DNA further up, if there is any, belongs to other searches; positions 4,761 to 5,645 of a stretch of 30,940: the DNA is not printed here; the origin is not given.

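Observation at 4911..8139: Minimal cohesin-dockerin pair: a cohesin-like lipoprotein adjacent to a dockerin-bearing CLCA-like protease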

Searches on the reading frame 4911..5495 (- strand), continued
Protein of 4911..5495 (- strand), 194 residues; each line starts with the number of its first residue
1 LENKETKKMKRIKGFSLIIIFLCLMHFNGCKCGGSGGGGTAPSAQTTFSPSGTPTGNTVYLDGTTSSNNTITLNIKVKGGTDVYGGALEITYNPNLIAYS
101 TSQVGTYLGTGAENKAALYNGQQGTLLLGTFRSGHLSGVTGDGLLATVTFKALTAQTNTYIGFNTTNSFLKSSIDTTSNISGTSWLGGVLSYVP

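Call 109: list_cluster_members(proteins=[P0002, P0088, P0092, P0113, P0116, P0125, P0135, P0144, P0167, P0187])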
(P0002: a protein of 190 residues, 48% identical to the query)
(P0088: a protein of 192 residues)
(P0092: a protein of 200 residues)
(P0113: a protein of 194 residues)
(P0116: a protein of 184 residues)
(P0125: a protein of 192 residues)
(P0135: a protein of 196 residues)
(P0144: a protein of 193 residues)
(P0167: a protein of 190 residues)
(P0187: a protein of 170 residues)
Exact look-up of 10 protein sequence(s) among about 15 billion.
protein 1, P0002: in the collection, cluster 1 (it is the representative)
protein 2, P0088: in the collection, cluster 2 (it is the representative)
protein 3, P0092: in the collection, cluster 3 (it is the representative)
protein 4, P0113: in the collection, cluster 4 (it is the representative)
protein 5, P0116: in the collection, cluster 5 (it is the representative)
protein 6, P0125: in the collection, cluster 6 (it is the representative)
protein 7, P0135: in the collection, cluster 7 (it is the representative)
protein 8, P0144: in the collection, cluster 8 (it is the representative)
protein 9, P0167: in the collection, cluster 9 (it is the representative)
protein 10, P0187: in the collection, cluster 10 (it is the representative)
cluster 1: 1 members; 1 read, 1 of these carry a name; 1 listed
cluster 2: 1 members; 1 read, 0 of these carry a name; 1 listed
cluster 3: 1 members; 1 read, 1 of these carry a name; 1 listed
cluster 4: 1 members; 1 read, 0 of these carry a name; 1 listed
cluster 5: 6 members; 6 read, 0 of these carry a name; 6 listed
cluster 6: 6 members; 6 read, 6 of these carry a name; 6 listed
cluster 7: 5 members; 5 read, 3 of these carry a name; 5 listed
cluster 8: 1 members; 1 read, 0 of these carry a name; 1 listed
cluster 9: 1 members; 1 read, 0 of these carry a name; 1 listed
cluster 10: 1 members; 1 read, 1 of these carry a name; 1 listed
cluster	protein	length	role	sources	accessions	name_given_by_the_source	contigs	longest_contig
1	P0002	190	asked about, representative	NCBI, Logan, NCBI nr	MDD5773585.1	MAG: cohesin domain-containing protein [bacterium] | cohesin domain-containing protein [bacterium]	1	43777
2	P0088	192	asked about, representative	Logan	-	-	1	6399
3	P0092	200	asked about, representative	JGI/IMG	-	hypothetical protein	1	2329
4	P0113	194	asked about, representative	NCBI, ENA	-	-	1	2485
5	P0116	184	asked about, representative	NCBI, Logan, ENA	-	-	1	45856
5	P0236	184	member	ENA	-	-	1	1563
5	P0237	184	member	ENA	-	-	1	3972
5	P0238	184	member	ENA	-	-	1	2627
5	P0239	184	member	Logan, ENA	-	-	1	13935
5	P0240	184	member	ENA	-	-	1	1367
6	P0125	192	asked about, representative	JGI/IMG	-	hypothetical protein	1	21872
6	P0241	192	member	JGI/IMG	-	hypothetical protein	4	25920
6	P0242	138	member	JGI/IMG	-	hypothetical protein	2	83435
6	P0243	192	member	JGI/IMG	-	hypothetical protein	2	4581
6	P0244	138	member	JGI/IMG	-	hypothetical protein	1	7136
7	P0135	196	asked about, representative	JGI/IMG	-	hypothetical protein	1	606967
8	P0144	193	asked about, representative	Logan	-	-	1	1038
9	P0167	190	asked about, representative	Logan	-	-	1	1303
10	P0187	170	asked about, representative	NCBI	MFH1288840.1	MAG: cohesin domain-containing protein [bacterium]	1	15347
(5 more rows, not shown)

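Call 112: list_cluster_members(proteins=[P0001, P0004, L001:704-4231:+, P0094, P0003, P0087, P0093, P0099, L001:4921-7551:+])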
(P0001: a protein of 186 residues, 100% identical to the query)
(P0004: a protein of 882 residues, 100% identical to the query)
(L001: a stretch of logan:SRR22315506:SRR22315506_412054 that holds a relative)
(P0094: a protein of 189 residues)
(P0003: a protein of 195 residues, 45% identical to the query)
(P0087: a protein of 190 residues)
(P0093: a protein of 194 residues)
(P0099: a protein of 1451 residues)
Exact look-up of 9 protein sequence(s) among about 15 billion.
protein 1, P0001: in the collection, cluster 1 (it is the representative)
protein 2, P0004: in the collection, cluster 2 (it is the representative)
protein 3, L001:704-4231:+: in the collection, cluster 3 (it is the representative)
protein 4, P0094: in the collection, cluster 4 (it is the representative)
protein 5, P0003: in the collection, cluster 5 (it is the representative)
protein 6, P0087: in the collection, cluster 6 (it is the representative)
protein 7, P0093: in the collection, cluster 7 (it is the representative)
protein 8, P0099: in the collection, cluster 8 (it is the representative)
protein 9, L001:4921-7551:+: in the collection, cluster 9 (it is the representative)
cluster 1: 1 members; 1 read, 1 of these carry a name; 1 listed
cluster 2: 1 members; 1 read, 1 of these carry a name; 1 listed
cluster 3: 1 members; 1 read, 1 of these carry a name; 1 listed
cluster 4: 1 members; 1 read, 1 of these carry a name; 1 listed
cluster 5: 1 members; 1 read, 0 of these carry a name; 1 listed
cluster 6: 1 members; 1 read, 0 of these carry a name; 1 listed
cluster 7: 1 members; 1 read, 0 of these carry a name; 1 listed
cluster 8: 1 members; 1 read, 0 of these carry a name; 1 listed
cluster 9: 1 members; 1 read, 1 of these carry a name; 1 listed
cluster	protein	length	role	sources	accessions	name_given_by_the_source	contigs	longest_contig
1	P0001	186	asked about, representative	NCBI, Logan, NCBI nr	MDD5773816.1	MAG: cohesin domain-containing protein [bacterium] | cohesin domain-containing protein [bacterium]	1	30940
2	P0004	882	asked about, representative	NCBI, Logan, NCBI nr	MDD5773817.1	MAG: VWA domain-containing protein [bacterium] | VWA domain-containing protein [bacterium]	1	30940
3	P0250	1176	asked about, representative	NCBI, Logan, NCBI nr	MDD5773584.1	MAG: S8 family serine peptidase [bacterium] | S8 family serine peptidase [bacterium]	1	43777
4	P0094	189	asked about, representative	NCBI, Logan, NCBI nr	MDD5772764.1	MAG: cohesin domain-containing protein [bacterium] | cohesin domain-containing protein [bacterium]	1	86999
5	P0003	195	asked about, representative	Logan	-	-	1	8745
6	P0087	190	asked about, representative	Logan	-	-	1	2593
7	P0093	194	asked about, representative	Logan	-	-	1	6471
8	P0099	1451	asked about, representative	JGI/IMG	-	-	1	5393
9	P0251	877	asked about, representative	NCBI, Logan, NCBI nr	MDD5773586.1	MAG: pitrilysin family protein [bacterium] | pitrilysin family protein [bacterium]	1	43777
